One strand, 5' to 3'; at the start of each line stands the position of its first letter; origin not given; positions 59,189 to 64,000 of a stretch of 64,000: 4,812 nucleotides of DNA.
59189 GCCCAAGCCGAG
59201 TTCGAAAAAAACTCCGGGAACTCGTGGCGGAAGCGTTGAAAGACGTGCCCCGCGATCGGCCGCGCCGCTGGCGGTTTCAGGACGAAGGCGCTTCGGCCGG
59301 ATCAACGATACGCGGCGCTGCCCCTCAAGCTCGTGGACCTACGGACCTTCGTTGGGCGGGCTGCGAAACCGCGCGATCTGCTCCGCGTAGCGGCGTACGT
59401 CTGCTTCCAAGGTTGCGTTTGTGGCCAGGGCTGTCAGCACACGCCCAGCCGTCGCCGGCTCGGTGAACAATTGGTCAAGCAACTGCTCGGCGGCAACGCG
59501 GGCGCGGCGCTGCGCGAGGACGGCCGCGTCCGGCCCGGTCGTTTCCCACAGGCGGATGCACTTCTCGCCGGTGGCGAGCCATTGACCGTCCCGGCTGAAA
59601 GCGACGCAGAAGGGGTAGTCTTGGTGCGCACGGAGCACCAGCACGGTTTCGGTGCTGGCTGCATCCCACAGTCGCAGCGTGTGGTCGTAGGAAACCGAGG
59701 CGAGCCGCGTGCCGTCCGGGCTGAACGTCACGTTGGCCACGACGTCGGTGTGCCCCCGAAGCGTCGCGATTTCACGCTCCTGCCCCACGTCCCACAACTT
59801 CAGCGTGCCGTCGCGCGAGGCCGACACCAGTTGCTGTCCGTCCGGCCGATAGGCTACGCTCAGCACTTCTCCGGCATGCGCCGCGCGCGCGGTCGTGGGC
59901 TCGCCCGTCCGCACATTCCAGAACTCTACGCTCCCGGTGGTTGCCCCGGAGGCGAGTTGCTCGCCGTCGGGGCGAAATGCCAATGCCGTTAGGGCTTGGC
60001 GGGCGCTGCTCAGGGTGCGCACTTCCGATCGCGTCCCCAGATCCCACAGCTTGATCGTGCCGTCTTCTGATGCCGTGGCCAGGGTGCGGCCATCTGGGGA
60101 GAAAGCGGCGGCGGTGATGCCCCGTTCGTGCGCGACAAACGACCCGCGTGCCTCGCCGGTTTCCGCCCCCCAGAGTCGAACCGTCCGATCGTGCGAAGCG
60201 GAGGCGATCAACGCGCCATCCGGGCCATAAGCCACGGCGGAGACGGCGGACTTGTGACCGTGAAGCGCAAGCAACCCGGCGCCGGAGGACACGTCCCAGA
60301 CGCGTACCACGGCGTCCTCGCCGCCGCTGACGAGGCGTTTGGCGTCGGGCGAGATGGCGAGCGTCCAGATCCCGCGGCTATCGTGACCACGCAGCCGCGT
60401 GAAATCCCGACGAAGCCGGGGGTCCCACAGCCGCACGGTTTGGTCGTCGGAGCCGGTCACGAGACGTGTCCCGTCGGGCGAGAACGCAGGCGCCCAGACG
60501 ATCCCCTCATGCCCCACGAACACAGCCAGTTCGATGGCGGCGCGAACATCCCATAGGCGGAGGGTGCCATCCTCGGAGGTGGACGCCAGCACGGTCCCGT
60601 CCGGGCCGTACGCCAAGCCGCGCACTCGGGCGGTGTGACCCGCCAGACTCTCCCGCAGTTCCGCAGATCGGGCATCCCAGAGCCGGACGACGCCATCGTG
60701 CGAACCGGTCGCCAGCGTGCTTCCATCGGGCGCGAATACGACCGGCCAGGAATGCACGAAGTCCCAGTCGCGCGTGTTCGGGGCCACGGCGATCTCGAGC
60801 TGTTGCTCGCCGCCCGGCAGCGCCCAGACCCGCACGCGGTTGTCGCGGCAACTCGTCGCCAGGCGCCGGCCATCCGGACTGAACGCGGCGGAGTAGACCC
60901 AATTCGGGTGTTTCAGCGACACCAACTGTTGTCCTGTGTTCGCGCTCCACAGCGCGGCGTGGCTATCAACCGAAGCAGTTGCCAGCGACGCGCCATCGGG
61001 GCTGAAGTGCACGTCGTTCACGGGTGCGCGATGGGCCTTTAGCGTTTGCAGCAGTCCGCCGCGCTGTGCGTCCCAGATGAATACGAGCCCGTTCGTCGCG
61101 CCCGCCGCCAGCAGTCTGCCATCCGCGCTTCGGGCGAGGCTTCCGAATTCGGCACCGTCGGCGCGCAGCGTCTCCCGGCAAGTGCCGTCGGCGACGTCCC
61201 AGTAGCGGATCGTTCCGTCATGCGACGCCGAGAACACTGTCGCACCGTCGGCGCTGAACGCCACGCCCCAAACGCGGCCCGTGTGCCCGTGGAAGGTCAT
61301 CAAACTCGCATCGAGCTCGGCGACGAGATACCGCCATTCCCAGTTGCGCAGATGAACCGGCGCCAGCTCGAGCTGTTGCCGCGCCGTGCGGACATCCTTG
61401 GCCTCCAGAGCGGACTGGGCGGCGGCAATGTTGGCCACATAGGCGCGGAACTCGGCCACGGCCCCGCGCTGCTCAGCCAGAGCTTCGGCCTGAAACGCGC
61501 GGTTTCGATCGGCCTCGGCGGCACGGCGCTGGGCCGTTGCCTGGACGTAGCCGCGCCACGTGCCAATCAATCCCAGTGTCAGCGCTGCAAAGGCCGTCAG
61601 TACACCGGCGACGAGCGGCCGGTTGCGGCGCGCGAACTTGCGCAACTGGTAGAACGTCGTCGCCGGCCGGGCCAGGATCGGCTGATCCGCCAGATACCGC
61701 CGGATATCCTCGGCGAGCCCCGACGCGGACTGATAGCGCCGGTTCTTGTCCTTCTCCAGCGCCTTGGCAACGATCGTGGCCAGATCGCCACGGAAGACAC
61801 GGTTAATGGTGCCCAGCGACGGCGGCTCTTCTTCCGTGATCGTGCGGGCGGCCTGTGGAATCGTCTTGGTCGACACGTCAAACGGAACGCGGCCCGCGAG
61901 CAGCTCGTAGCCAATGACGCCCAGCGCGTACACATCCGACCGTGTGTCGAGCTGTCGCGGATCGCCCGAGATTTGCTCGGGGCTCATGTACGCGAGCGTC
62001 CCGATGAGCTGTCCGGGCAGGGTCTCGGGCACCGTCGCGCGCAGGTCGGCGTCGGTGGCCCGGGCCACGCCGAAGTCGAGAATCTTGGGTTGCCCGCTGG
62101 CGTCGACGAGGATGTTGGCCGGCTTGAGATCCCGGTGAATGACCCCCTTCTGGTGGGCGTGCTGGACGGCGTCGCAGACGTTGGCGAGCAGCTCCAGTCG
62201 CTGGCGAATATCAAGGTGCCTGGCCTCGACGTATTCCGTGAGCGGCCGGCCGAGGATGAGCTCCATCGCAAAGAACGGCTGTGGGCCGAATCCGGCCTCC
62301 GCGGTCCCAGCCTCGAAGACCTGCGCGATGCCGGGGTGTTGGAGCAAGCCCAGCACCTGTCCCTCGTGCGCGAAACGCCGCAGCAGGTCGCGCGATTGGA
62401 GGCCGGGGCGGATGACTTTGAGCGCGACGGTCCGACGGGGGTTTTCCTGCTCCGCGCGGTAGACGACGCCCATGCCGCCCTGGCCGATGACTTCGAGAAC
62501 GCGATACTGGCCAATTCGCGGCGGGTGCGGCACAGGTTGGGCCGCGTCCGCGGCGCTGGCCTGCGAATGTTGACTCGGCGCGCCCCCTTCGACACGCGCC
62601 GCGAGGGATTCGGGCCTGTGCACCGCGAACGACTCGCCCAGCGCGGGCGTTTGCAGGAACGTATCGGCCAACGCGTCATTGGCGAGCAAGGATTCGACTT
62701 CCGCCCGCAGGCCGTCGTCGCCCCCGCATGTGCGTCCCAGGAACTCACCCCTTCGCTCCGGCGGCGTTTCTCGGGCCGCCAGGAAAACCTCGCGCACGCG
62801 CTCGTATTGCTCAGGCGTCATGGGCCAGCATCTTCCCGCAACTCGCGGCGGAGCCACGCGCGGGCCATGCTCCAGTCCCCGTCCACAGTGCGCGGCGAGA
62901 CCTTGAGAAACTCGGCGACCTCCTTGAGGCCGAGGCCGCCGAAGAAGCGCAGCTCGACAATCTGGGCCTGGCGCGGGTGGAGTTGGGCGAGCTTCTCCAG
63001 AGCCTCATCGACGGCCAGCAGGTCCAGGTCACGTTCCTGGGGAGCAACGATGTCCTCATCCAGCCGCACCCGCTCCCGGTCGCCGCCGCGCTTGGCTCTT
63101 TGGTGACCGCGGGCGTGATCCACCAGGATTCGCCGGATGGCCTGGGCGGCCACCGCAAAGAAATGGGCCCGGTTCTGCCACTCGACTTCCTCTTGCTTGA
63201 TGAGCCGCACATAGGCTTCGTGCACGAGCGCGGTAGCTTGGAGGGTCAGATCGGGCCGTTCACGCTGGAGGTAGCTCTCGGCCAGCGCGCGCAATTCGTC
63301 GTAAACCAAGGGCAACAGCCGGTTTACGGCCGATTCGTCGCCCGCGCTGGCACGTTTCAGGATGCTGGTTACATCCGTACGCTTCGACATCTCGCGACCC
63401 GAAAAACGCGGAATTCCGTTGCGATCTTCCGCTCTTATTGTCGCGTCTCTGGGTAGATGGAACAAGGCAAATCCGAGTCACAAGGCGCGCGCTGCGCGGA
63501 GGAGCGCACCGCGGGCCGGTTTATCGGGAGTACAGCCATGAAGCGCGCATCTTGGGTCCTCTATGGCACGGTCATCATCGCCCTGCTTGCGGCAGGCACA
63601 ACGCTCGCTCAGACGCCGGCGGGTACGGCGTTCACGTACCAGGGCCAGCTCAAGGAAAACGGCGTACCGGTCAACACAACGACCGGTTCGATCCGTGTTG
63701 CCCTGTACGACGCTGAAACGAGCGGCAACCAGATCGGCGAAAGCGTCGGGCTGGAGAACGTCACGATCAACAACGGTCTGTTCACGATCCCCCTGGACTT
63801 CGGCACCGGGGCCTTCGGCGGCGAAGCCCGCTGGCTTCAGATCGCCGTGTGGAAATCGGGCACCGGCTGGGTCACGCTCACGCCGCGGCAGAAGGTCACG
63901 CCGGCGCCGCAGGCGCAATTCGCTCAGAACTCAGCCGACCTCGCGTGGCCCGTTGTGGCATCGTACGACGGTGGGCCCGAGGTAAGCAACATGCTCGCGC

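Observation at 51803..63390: Two ECF-sigma/Ser-Thr-kinase modules with different extracytoplasmic sensor propellers, facing each other across a peptidase and an IS remnant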

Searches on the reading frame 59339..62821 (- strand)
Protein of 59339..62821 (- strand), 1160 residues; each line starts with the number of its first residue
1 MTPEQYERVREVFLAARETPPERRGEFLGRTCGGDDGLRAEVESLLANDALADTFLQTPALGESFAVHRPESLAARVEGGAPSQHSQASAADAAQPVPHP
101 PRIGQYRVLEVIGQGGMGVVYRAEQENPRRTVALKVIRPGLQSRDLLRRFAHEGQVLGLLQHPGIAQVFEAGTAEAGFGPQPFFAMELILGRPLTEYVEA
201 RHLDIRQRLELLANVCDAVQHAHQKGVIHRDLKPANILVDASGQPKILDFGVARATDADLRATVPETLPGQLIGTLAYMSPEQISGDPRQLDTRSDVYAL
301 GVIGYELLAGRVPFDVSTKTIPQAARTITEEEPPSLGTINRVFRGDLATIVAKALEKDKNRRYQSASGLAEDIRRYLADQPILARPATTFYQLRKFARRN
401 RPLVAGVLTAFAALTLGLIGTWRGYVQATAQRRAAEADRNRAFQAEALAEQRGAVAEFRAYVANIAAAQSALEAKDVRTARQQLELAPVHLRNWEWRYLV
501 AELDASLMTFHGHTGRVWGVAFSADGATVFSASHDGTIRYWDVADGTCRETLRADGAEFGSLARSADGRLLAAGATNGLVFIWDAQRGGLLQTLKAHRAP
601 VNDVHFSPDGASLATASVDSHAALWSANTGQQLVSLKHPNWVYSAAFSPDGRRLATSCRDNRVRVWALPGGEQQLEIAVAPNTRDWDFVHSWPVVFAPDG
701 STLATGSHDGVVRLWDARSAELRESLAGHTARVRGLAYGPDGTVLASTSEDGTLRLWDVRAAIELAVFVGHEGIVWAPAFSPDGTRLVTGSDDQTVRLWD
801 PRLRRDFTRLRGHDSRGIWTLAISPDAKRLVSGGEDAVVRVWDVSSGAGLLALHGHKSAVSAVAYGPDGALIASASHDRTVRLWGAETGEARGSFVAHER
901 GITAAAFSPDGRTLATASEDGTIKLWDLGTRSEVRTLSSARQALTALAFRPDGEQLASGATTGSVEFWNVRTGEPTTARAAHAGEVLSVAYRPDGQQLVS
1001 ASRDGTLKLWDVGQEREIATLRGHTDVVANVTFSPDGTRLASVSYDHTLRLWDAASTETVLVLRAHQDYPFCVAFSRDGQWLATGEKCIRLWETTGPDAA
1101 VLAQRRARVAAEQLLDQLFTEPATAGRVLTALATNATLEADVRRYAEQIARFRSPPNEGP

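Call 8: search_protein_families(library=pfam, proteins=[window:59339-62821:-], max_evalue=0.01)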
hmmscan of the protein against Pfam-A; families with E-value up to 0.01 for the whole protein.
window:59339-62821:- (1160 aa): 65 families (the best 25 are shown)
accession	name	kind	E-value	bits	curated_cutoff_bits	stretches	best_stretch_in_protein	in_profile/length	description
PF00400.38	WD40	-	3e-133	429.1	27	12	892-927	4-39/39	WD domain, G-beta repeat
PF25173.1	Beta-prop_WDR3_1st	-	1.8e-128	425.9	154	5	926-1093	14-183/184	WDR3 first beta-propeller domain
PF25174.1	Beta-prop_THOC3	-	4.1e-125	416.7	305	5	856-1095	1-243/272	THOC3 beta-propeller domain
PF24814.1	WD40_Prp19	-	7.1e-111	370.2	320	5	815-1011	6-205/281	Prp19 WD40 domain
PF25175.1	Beta-prop_WDR5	-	2.3e-110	369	250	5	852-1002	5-155/296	WDR5 beta-propeller domain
PF24807.1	WD40_CDC20-Fz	-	8.4e-93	311.3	200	6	933-1095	43-210/292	CDC20/Fizzy WD40 domain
PF24817.1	WD40_WDHD1_1st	-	2.7e-82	276.7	109.9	6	896-1063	2-166/291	WDHD1 first WD40 domain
PF23414.1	Beta-prop_EML_2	-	5.4e-81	272.3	90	5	517-686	1-170/266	Echinoderm microtubule-associated protein second beta-propeller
PF25172.1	Beta-prop_WDR3_2nd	-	1.1e-80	271.4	140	7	851-975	169-292/293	WDR3 second beta-propeller domain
PF25391.1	WD40_Gbeta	-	3.1e-77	260.3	150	6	641-806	99-260/340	G protein beta WD-40 repeat protein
PF25047.1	Beta-prop_TEP1_2nd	-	7.8e-66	222.3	89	7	827-1012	9-204/255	TEP-1 second beta-propeller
PF25168.1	Beta-prop_WDR36-Utp21_2nd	-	1.7e-65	222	84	5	804-959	147-299/335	WDR36/Utp21 second beta-propeller domain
PF24796.1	WDR55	-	1.4e-62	211.9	200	4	599-885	8-292/296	WDR55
PF24805.1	EIF3I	-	2.1e-62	211.6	200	6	566-761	20-219/324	EIF3I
PF23393.2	Beta-prop_WDR90_POC16_2nd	-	1.6e-61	208.5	60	6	910-1030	5-124/291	WDR90/POC16, second beta-propeller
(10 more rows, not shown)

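Call 9: search_protein_families(library=ncbifam, proteins=[window:59339-62821:-], max_evalue=0.01)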
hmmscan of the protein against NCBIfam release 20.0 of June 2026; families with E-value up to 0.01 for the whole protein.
window:59339-62821:- (1160 aa): 24 families
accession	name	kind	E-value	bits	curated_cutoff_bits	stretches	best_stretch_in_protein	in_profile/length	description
NF033483.0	PknB_PASTA_kin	equivalog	3.4e-75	254.2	450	1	105-385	8-277/563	Stk1 family PASTA domain-containing Ser/Thr kinase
NF052427.1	StpK7MSMEG_1200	equivalog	3e-48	164.7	900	1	102-464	5-356/601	serine/threonine protein kinase StpK7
NF047741.1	antiphage_MADS6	equivalog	4.5e-46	157.6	460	2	201-379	294-463/612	methylation-associated defense system protein kinase MAD6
NF009651.0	PRK13184.1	equivalog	9.6e-40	136.3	839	1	103-381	1-295/932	serine/threonine-protein kinase PknD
TIGR03903.1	TOMM_kin_cyc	equivalog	4.1e-32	111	705.75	1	130-374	4-245/1267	TOMM system kinase/cyclase fusion protein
NF038150.1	lanthi_synth_IV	equivalog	8.8e-28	97.1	650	1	100-391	184-460/851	class IV lanthionine synthetase LanL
NF053615.1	SerThrKinAfsKStmc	equivalog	6e-24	84.7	1300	1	100-314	9-213/809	protein serine/threonine kinase AfsK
NF033442.0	BREX_PglW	equivalog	5e-21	74.2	990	1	144-374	251-484/1391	BREX system serine/threonine kinase PglW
NF038151.1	lanthi_synth_III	equivalog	5.2e-17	61.5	575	1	104-345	220-461/833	class III lanthionine synthetase LanKC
TIGR02800.1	propeller_TolB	equivalog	1.2e-16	60.7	343.15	2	901-998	192-293/418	Tol-Pal system beta propeller repeat protein TolB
NF043056.1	T4SS_LegK1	equivalog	3.2e-14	52.4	550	1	200-303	182-279/516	Dot/Icm T4SS effector kinase LegK1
TIGR03866.1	PQQ_ABC_repeats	subfamily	5.6e-11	42.1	287.3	1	780-958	48-226/310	PQQ-dependent catabolism-associated beta-propeller protein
NF058632.1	SerThrKinPrkT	equivalog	8e-10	38.2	280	1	105-243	22-154/322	serine/threonine protein kinase PrkT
NF045725.1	TmcD_fam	equivalog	1.7e-08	33.8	440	0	604-704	270-358/412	electron transfer complex subunit TmcD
TIGR03724.2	arch_bud32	equivalog_domain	1.6e-06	27.8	125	1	185-258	71-136/193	KEOPS complex kinase/ATPase Bud32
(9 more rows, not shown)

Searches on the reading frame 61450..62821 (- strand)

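Call 34: search_solved_structures(query=window:61450-62821:-, max_evalue=1e-20)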
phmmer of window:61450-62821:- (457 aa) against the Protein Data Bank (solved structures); distinct sequences matched with E-value up to 1e-20: 121 (the best 60 are shown).
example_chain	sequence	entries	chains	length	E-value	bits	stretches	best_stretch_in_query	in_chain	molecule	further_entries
3f69_A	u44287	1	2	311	1.2e-50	176.1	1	104-382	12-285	Serine/threonine-protein kinase pknB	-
3ori_A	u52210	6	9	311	1.5e-50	175.7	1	104-382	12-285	Serine/threonine protein kinase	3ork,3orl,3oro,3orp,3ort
1mru_A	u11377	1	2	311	2.9e-50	174.8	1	104-382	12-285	Probable serine/threonine-protein kinase pknB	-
3f61_A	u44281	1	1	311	3.1e-50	174.7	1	104-382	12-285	Serine/threonine-protein kinase pknB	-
6i2p_A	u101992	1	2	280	4.3e-50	174.2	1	105-375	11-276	Serine/threonine-protein kinase PknB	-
1o6y_A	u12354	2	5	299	5.7e-50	173.8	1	100-375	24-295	SERINE/THREONINE-PROTEIN KINASE PKNB | Probable serine/threonine-protein kinase pknB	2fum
5u94_A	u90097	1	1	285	7.2e-50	173.5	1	104-375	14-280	Serine/threonine-protein kinase PknB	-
3orm_A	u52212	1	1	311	7.7e-50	173.4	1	104-382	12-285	Serine/threonine protein kinase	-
6b2p_A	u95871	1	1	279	8.3e-50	173.3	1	105-375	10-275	Serine/threonine-protein kinase PknB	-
9tmq_A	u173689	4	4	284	6.9e-43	150.5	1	103-371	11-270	Serine/threonine-protein kinase PknA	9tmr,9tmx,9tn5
4ow8_A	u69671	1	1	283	7.2e-43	150.4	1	103-371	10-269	Serine/threonine-protein kinase PknA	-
6b2q_A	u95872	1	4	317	7.2e-43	150.4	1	103-373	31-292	Serine/threonine-protein kinase PknA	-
4x3f_A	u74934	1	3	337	1.9e-42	149.1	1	103-374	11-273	Serine/threonine-protein kinase PknA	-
9eed_A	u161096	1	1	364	5.9e-42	147.4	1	81-377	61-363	Kinase domain protein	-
9ymt_A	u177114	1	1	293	2e-37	132.4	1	105-378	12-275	Serine/Threonine Kinase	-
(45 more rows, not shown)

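Call 75: predict_structure(alignment_id=A4)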
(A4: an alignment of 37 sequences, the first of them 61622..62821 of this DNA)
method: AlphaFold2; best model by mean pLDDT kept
length: 400 residues; sequences in the alignment: 37
mean_pLDDT: 78.9   pTM: 0.70
mean pLDDT of the five models: 78.9, 78.7, 77.5, 75.3, 75.1
residues with pLDDT >= 90: 172; 70-90: 138; 50-70: 24; < 50: 66
segments of 3 or more residues with pLDDT < 50: 53-96, 252-273
pLDDT, mean of each block of 10 residues (from residue 1): 70 84 88 84 78 43 37 27 28 47 90 78 90 83 67 84 92 80 89 95 97 98 88 92 90 44 37 71 82 93 97 88 88 92 94 96 97 97 90 91
secondary structure, 60 per line:
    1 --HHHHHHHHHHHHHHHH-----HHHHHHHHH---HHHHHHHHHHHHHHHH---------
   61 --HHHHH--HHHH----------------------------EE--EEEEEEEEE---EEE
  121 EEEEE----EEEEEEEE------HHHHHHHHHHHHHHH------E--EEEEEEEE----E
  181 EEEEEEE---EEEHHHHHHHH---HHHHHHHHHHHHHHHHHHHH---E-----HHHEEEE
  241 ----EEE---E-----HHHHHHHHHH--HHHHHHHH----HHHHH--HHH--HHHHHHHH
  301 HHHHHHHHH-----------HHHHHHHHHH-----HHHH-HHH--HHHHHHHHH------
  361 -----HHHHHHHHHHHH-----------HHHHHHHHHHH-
elements in order: H3-18 H24-32 H36-51 H63-67 H70-73 E106-114 E118-125 E130-137 H144-158 E168-175 E180-187 E191-193 H194-201 H205-224 E237-240 E245-247 H257-266 H269-276 H281-285 H293-309 H321-330 H336-339 H346-354 H366-377 H389-399

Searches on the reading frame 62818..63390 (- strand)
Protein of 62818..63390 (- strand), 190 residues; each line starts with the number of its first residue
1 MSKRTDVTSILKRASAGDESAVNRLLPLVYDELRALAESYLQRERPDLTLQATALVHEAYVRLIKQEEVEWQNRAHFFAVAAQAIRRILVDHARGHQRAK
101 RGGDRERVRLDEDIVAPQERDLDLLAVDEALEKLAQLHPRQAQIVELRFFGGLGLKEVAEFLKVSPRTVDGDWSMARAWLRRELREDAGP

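Call 8: search_protein_families(library=pfam, proteins=[window:62818-63390:-], max_evalue=0.01)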
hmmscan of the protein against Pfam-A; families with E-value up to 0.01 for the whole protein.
window:62818-63390:- (190 aa): 4 families
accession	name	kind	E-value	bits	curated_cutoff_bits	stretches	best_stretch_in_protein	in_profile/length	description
PF07638.17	Sigma70_ECF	-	3.2e-61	206.9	21.1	1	5-185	2-184/185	ECF sigma factor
PF08281.18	Sigma70_r4_2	-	2.4e-09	37.1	25.7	1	130-178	4-52/54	Sigma-70, region 4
PF04545.22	Sigma70_r4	-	6.5e-08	32.4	24.1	1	134-169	2-37/50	Sigma-70, region 4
PF06530.18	Phage_antitermQ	-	0.0058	17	26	0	121-180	47-106/118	Phage antitermination protein Q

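Call 9: search_protein_families(library=ncbifam, proteins=[window:62818-63390:-], max_evalue=0.01)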
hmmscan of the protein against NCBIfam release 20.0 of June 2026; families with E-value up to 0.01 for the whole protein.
window:62818-63390:- (190 aa): 36 families (the best 25 are shown)
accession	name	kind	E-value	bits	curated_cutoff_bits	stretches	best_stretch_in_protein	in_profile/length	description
TIGR02999.1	Sig-70_X6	subfamily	6.8e-68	228.1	126.15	1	5-185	2-183/183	ECF-type sigma factor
TIGR02937.1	sigma70-ECF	superfamily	1.2e-18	67.3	42.9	1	21-184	2-165/165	sigma-70 family RNA polymerase sigma factor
NF009166.1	PRK12513.1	equivalog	7.6e-11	42.1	206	1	8-186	10-188/193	RNA polymerase sigma factor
NF058625.1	sigma_PG0214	equivalog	6.8e-09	35.7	130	1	51-186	30-163/170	GFO_1088 family ECF-type sigma factor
TIGR02983.1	SigE-fam_strep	subfamily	1.5e-08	34.7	141.55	1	51-187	32-161/162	SigE family RNA polymerase sigma factor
NF007216.0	PRK09638.1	equivalog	1.5e-08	34.6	194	1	6-187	4-177/180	RNA polymerase sigma factor SigY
TIGR02984.1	Sig-70_plancto1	subfamily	1.8e-08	34.2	183.75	1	15-182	2-186/189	RNA polymerase sigma-70 factor, Planctomycetaceae-specific subfamily 1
NF007227.0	PRK09645.1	subfamily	3.6e-08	33.5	202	1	23-186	12-172/177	sigma-70 family RNA polymerase sigma factor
TIGR02952.1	Sig70_famx2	equivalog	7.1e-08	32.5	206.45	1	45-169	31-155/170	ECF subfamily RNA polymerase sigma factor, BldN family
NF009165.0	PRK12512.1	equivalog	1.4e-07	31.3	198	1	4-169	6-164/184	RNA polymerase sigma factor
TIGR02954.1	Sig70_famx3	hypoth_equivalog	1.1e-06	28.5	188.5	1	9-186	5-169/170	RNA polymerase sigma-70 factor, TIGR02954 family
TIGR02985.1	Sig70_bacteroi1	subfamily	1.3e-06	28.7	126.4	1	29-184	10-162/162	RNA polymerase sigma-70 factor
NF007230.0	PRK09648.1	subfamily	4.3e-06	26.6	209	1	3-170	9-175/195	RNA polymerase sigma factor ShbA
NF009172.0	PRK12519.1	subfamily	1.1e-05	25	222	1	52-187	56-192/194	RNA polymerase sigma factor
NF007228.0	PRK09646.1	subfamily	3.2e-05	23.7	226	1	5-170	15-176/194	ECF RNA polymerase sigma factor SigK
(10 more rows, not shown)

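Call 82: find_encoding_contigs(protein=window:62818-63390:-, flank=10000, max_places=3)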
Protein window:62818-63390:- (190 aa): 1 contig read that carries it; 1 place shown.
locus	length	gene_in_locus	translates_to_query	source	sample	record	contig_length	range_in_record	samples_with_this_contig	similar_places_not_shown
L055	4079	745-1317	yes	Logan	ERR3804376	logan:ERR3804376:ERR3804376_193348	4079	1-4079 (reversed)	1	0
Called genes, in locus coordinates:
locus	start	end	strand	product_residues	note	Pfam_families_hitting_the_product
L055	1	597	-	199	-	?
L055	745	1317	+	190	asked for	PF07638:Sigma70_ECF, PF08281:Sigma70_r4_2, PF04545:Sigma70_r4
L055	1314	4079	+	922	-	?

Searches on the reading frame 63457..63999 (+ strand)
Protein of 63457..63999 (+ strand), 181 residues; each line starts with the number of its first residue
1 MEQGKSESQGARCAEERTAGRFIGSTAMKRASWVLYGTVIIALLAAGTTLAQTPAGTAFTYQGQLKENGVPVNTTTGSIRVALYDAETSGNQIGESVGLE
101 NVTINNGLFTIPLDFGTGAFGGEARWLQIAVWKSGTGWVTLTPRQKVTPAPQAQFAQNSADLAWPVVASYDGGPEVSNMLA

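Call 18: search_protein_families(library=pfam, proteins=[window:63457-63999:+], max_evalue=0.01)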
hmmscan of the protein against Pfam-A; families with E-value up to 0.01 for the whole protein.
window:63457-63999:+ (181 aa): 1 family
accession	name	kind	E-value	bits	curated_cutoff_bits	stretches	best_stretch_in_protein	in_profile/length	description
PF18957.6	RibLong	-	0.00053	21.2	27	1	51-91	30-69/93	Long Rib domain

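Call 59: search_protein_families(library=pfam, proteins=[window:63538-63999:+], max_evalue=0.1)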
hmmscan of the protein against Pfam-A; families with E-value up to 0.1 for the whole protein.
window:63538-63999:+ (154 aa): 2 families
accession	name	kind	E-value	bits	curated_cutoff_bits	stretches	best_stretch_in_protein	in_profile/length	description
PF18957.6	RibLong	-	0.00032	21.9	27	1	24-64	30-69/93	Long Rib domain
PF18579.7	Raf1_HTH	-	0.089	12.9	27.3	0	2-25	12-35/61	Rubisco accumulation factor 1 helix turn helix domain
